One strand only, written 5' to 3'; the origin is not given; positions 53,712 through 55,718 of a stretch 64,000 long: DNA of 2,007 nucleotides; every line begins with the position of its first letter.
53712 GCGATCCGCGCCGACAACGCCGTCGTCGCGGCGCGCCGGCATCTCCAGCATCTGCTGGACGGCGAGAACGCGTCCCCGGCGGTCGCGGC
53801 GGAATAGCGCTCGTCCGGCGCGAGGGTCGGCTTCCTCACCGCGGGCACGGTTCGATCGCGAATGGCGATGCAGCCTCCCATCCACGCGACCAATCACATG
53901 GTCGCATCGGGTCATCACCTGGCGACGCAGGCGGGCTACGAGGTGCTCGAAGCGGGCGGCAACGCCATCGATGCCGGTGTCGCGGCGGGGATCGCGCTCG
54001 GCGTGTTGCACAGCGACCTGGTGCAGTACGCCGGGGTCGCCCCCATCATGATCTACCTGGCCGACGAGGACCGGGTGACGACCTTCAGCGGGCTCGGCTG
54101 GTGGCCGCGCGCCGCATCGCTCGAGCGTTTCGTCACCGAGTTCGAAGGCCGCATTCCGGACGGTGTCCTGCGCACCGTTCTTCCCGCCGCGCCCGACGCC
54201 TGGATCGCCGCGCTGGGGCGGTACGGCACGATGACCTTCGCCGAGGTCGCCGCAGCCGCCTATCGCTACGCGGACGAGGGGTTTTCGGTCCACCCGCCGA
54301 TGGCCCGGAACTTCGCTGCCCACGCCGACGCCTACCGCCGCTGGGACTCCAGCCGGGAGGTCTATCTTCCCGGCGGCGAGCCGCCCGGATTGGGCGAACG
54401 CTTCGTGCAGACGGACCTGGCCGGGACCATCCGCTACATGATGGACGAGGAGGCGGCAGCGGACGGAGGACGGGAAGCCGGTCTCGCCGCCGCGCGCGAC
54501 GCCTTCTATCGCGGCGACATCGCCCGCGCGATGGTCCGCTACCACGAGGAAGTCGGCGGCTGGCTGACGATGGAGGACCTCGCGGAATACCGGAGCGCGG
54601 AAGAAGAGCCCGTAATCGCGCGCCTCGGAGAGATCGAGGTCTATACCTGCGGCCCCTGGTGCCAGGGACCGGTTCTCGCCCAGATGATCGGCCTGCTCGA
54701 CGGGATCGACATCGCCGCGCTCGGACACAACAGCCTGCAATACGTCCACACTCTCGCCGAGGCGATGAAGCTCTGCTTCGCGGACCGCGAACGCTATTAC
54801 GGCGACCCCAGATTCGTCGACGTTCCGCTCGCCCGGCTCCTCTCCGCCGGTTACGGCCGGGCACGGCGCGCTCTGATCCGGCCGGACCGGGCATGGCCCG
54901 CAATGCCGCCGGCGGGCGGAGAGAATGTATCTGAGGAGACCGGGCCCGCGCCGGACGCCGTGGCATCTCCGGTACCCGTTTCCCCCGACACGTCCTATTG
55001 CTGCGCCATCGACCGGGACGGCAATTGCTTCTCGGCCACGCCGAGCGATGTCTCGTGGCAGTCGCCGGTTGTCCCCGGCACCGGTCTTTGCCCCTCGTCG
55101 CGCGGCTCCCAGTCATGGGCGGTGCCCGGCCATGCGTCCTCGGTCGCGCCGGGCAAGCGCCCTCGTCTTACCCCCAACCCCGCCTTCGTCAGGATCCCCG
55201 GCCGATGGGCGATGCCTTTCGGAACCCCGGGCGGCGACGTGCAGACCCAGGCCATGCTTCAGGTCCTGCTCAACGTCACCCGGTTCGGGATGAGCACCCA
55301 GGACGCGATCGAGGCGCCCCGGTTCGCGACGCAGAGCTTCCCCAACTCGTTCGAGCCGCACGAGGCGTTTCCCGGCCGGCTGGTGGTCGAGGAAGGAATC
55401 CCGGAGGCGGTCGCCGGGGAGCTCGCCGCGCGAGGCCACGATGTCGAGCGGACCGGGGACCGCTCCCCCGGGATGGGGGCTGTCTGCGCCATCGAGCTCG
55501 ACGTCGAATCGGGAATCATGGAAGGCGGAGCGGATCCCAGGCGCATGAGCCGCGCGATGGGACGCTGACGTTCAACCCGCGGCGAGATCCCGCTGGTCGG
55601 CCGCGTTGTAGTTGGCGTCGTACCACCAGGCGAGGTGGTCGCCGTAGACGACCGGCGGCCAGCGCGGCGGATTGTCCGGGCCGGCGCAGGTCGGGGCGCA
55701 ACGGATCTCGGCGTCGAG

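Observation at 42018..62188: N-methyl-compound catabolic supercluster: four Rieske oxygenases with no cognate reductase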

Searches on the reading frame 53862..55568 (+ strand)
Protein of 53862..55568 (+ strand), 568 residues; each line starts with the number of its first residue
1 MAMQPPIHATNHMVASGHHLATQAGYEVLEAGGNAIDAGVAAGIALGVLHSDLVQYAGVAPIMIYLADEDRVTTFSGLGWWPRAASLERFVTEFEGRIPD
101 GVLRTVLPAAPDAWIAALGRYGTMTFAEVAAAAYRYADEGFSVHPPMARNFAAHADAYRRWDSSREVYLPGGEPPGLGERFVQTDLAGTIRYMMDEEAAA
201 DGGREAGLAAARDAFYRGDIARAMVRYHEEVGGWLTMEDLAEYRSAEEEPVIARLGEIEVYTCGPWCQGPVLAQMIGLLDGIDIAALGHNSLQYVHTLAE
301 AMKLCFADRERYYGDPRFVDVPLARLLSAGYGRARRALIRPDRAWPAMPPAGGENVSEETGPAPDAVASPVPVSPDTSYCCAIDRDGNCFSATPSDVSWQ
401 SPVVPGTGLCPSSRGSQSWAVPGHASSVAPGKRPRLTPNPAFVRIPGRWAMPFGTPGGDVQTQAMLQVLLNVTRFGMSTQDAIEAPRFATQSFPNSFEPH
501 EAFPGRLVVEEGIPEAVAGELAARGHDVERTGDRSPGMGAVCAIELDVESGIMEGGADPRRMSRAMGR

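Call 7: search_protein_families(library=pfam, proteins=[window:53862-55568:+], max_evalue=0.001)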
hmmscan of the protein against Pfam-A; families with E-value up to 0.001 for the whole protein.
window:53862-55568:+ (568 aa): 1 family
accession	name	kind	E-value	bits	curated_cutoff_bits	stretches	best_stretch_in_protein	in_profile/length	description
PF01019.26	G_glu_transpept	-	1.1e-102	344.9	27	1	27-561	2-510/512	Gamma-glutamyltranspeptidase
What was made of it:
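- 53862..55568 (+): Cytoplasmic GGT-family Ntn hydrolase (568 aa), 54 bp downstream of the Rieske gene. Pfam G_glu_transpept 1.1e-102 (call 7).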

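Call 14: search_protein_families(library=ncbifam, proteins=[window:53862-55568:+], max_evalue=0.00001)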
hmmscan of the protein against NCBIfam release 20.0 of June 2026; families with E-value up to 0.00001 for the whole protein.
window:53862-55568:+ (568 aa): 2 families
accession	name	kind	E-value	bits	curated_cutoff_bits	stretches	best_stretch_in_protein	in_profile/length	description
TIGR00066.1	g_glut_trans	equivalog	1.4e-78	264.7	357.85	1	13-560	2-518/518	gamma-glutamyltransferase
NF007187.0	PRK09615.1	equivalog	1.1e-51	175.8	990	2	6-346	44-375/581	gamma-glutamyltransferase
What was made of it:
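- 53862..55568 (+): NCBIfam scores 265 against a cut-off of 358 (call 14).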

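Call 35: search_solved_structures(query=window:53862-55568:+, max_evalue=1e-10)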
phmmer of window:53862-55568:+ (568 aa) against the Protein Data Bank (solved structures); distinct sequences matched with E-value up to 1e-10: 28.
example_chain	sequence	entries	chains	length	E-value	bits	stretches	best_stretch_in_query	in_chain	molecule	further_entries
6j3a_A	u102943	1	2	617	1.4e-71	245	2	4-354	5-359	Gamma-glutamyltranspeptidase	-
6j3i_A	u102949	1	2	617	6.1e-71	242.9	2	4-354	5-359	Gamma-glutamyltranspeptidase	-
4y23_A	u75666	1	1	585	2.6e-56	194.5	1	11-567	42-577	Gamma glutamyl transpeptidase,Gamma-glutamyltranspeptidase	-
2nlz_A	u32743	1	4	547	2.9e-54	187.8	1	7-561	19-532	Cephalosporin acylase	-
2e0w_A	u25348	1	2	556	1.1e-48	169.4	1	6-508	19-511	Gamma-glutamyltranspeptidase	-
2nqo_A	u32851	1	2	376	4.7e-39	137.6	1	2-348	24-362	Gamma-glutamyltranspeptidase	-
2qm6_A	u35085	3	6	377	4.7e-39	137.6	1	2-348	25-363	Gamma-glutamyltranspeptidase | Gamma-glutamyltranspeptidase (Ggt) Large subunit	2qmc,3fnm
5bpk_A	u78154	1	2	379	4.9e-39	137.5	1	2-348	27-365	Gamma-glutamyltranspeptidase (Ggt)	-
2dbu_A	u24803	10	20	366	4.4e-38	134.4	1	6-347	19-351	Gamma-glutamyltranspeptidase | Gamma-glutamyltranspeptidase large chain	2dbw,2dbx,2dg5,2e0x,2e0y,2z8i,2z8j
4ott_A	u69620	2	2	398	5.1e-37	130.9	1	11-342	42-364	Gamma glutamyl transpeptidase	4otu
5xlu_A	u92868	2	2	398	9.9e-37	129.9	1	11-342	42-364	Gamma glutamyl transpeptidase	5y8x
5y9b_A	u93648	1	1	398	9.9e-37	129.9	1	11-342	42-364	Gamma glutamyl transpeptidase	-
3a75_A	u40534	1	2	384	2.3e-36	128.7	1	11-352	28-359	Gamma-glutamyltranspeptidase large chain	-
3whq_A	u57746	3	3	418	3.2e-36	128.2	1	11-352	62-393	Gamma-glutamyltranspeptidase large chain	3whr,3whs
2v36_A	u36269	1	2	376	1e-35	126.5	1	11-352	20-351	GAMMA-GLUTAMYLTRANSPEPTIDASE LARGE CHAIN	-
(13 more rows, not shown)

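Call 42: find_homologous_proteins(query=window:53862-55568:+, max_evalue=1e-30)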
Query window:53862-55568:+ (568 aa): 7999 proteins with E <= 1e-30 among 8000 candidates; the best 120 are listed.
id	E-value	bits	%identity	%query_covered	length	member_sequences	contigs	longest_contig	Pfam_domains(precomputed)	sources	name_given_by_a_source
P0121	0.0e+0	1232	95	100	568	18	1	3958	PF01019.28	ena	-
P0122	0.0e+0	1227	94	100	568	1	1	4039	PF01019.28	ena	-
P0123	0.0e+0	1225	93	100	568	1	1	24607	PF01019.28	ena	-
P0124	0.0e+0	1217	94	100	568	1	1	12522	PF01019.28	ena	-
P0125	0.0e+0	1165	89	100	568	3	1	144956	PF01019.28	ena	-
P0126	0.0e+0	1138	87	100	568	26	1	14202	PF01019.28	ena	-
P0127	0.0e+0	1128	86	100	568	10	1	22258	PF01019.28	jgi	-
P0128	0.0e+0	1105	84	100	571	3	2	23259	PF01019.28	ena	-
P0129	0.0e+0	1098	84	100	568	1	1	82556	PF01019.28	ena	-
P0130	0.0e+0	1098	85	100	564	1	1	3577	PF01019.28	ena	-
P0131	0.0e+0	1098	84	100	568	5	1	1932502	PF01019.28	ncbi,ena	-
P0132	0.0e+0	1096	84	100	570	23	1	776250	PF01019.28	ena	-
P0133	0.0e+0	1095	84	100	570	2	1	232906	PF01019.28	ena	-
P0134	0.0e+0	1090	84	100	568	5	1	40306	PF01019.28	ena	-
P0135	0.0e+0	1086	83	100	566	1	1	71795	PF01019.28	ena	-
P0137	0.0e+0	1082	83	100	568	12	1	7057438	PF01019.28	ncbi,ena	-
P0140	0.0e+0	1057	80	100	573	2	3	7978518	PF01019.28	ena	-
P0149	0.0e+0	1022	78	100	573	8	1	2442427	PF01019.28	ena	-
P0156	2.0e-289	979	74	100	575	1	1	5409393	PF01019.28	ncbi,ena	-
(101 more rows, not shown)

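Call 43: find_encoding_contigs(protein=P0137, flank=8000, max_places=2)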
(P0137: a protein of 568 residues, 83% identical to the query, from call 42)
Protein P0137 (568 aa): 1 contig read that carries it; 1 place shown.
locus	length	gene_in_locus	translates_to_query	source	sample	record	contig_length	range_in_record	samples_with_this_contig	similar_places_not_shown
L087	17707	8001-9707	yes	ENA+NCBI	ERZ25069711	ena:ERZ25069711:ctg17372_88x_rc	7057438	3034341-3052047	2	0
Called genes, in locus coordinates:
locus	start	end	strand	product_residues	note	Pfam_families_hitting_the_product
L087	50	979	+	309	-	PF02826:2-Hacid_dh_C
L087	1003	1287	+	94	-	PF14026:SCO4226-like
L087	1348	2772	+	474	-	PF13428:TPR_14 (faint), PF14559:TPR_19 (faint), PF13181:TPR_8 (faint)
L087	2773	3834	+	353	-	PF04909:Amidohydro_2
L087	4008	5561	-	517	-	PF00753:Lactamase_B, PF12706:Lactamase_B_2 (faint), PF14863:Alkyl_sulf_dimr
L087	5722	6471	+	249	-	PF01966:HD (faint)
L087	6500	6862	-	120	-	PF14552:Tautomerase_2, PF01361:Tautomerase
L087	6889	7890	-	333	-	PF14226:DIOX_N, PF03171:2OG-FeII_Oxy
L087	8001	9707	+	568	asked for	PF01019:G_glu_transpept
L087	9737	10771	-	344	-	PF00296:Bac_luciferase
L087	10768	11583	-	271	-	PF02798:GST_N, PF13409:GST_N_2, PF13417:GST_N_3, PF13410:GST_C_2, PF00043:GST_C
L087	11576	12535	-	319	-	PF14226:DIOX_N, PF03171:2OG-FeII_Oxy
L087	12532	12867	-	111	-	PF03795:YCII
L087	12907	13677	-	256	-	PF02633:Creatininase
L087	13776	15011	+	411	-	PF04389:Peptidase_M28, PF01546:Peptidase_M20, PF07687:M20_dimer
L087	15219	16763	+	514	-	PF00496:SBP_bac_5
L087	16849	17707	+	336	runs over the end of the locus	PF19300:BPD_transp_1_N, PF00528:BPD_transp_1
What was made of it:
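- L087 places the GGT homologue beside GST and M20/M28 peptidase genes (call 43).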

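Call 44: find_encoding_contigs(protein=P0156, flank=8000, max_places=2)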
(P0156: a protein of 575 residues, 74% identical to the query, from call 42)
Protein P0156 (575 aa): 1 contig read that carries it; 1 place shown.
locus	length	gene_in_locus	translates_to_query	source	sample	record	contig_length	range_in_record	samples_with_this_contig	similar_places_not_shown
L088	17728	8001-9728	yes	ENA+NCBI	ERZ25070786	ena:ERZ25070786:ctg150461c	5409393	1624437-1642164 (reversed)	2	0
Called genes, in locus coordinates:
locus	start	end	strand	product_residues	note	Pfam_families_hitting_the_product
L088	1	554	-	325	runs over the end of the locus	PF05721:PhyH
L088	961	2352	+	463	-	PF07690:MFS_1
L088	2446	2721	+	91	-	-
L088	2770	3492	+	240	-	PF08843:AbiEii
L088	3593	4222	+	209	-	PF02798:GST_N, PF13417:GST_N_3, PF13409:GST_N_2, PF00043:GST_C, PF13410:GST_C_2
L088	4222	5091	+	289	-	PF13531:SBP_bac_11, PF01547:SBP_bac_1 (weak)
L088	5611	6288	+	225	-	PF00528:BPD_transp_1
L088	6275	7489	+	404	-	PF00005:ABC_tran, PF13304:AAA_21 (faint), PF03459:TOBE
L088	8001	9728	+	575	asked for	PF01019:G_glu_transpept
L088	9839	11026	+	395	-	PF02746:MR_MLE_N, PF13378:MR_MLE_C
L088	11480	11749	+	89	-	-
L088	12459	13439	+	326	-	PF01555:N6_N4_Mtase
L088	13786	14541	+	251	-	-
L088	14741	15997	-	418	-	PF02515:CoA_transf_3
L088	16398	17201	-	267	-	PF10370:Rv2993c-like_N, PF01557:FAA_hydrolase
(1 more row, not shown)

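Call 47: find_related_loci(query=A2, collection=metagenome_contigs, flank=10000)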
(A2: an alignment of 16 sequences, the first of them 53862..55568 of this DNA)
Query A2 (568 aa) in metagenome_contigs; peptide patterns used: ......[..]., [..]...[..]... (x = any residue, [..] = any of these).
600 stretches matched a pattern (row limit reached: there are more); 520 encode a relative of the query (tblastn E <= 1e-3); the best 80 are kept; 80 distinct loci.
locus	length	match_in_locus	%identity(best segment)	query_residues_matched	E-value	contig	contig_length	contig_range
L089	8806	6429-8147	66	1-567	0e+0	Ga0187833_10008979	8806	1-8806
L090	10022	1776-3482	64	1-567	0e+0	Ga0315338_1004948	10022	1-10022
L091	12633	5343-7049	65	1-567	0e+0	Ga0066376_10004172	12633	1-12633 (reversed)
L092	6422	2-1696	65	5-567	0e+0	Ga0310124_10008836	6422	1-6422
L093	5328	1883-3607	62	1-567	0e+0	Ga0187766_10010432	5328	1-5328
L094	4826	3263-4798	65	1-510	0e+0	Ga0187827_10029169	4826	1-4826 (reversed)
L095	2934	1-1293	77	143-568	0e+0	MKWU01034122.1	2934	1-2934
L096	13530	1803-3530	59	1-567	0e+0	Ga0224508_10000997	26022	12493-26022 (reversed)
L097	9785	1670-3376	60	2-567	0e+0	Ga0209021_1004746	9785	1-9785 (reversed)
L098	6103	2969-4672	58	1-567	0e+0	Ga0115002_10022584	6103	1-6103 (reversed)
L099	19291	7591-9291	60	1-567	0e+0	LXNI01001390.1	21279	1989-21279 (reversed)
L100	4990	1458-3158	57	2-567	0e+0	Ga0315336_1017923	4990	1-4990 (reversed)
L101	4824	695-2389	57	4-567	0e+0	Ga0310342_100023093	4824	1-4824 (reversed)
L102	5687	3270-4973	57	1-567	0e+0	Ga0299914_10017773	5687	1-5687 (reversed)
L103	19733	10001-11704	58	2-567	0e+0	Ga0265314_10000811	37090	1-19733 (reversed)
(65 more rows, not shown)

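Call 49: find_encoding_contigs(protein=P0140, flank=9000, max_places=1)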
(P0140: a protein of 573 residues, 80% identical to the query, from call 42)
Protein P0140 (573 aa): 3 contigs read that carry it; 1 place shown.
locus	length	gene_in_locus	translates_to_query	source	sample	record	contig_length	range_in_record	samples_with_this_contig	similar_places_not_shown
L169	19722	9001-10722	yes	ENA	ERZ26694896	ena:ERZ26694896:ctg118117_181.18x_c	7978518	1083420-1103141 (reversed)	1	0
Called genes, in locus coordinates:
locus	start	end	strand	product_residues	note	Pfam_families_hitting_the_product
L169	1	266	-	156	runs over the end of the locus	PF09722:Xre_MbcA_ParS_C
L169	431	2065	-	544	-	PF00501:AMP-binding, PF13193:AMP-binding_C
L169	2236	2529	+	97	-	-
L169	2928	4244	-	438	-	PF01053:Cys_Met_Meta_PP, PF01041:DegT_DnrJ_EryC1 (weak)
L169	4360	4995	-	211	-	PF13380:CoA_binding_2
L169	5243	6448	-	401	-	PF13173:AAA_14, PF13635:DUF4143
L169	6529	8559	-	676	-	PF07167:PhaC_N, PF00561:Abhydrolase_1 (faint)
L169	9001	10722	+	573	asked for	PF01019:G_glu_transpept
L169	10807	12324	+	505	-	PF06224:AlkZ-like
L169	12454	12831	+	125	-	PF07883:Cupin_2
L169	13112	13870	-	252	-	PF00106:adh_short, PF01370:Epimerase (weak), PF08659:KR (weak), PF13561:adh_short_C2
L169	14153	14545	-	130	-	-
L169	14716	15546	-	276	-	-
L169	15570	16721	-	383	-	PF13404:HTH_AsnC-type (faint), PF22451:NirdL-like_HTH, PF17805:AsnC_trans_reg2, PF22451:NirdL-like_HTH, PF17805:AsnC_trans_reg2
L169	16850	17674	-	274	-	PF00027:cNMP_binding, PF13545:HTH_Crp_2, PF00325:Crp (weak)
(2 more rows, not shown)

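Call 50: find_encoding_contigs(protein=P0131, flank=9000, max_places=1)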
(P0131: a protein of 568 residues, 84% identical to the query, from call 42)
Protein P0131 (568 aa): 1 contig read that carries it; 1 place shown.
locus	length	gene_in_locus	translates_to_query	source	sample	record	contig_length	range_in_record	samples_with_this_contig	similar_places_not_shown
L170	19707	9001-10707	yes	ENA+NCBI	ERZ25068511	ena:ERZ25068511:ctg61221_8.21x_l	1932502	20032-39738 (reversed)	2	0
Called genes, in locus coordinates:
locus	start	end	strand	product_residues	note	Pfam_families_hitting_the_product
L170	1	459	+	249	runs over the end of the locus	-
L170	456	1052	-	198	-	-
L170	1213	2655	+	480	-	PF01425:Amidase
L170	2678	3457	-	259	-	PF01261:AP_endonuc_2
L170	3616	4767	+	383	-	PF00355:Rieske, PF00848:Ring_hydroxyl_A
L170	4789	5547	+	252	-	PF09948:PpoB2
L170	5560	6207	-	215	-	PF07040:DUF1326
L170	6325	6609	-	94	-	PF14026:SCO4226-like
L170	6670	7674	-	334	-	PF08240:ADH_N, PF00107:ADH_zinc_N, PF13602:ADH_zinc_N_2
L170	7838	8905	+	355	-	PF00355:Rieske, PF19298:KshA_C (faint), PF19112:VanA_C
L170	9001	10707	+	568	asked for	PF01019:G_glu_transpept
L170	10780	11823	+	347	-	PF00355:Rieske, PF19112:VanA_C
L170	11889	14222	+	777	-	PF01315:Ald_Xan_dh_C, PF02738:MoCoBD_1, PF20256:MoCoBD_2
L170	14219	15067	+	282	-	PF00941:FAD_binding_5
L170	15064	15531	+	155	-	PF00111:Fer2, PF13085:Fer2_3 (weak), PF01799:Fer2_2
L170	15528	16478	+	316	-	PF00903:Glyoxalase, PF13669:Glyoxalase_4 (faint), PF18029:Glyoxalase_6 (faint), PF00903:Glyoxalase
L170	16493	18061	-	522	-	PF02538:Hydantoinase_B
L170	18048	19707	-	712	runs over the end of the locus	PF05378:Hydant_A_N, PF01968:Hydantoinase_A, PF19278:Hydant_A_C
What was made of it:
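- In L170 it travels with the VOC, Mo-hydroxylase and Rieske genes without sox (call 50).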

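Call 51: find_encoding_contigs(protein=P0149, flank=9000, max_places=1)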
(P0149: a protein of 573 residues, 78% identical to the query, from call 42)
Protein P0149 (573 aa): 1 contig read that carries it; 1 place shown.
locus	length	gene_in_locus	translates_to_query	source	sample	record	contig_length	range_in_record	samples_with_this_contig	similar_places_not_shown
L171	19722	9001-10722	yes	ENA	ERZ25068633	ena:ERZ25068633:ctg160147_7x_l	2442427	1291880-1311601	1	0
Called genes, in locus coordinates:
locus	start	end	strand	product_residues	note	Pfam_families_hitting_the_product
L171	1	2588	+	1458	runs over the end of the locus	-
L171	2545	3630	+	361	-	-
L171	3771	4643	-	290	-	PF13714:PEP_mutase, PF00463:ICL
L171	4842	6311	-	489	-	PF00355:Rieske, PF19301:LigXa_C (weak)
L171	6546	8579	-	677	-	PF07167:PhaC_N, PF00561:Abhydrolase_1 (faint)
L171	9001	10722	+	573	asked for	PF01019:G_glu_transpept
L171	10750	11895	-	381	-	PF02690:Na_Pi_cotrans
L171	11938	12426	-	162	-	-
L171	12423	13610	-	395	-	PF13458:Peripla_BP_6, PF13433:Peripla_BP_5 (weak), PF01094:ANF_receptor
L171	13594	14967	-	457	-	PF01145:Band_7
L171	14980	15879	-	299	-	PF01145:Band_7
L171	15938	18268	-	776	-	PF03773:ArsP_1, PF01145:Band_7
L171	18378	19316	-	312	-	PF01297:ZnuA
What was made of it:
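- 53862..55568 (+): Homologues of 73-84% identity occur in unrelated contexts (calls 43, 44, 49-51).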
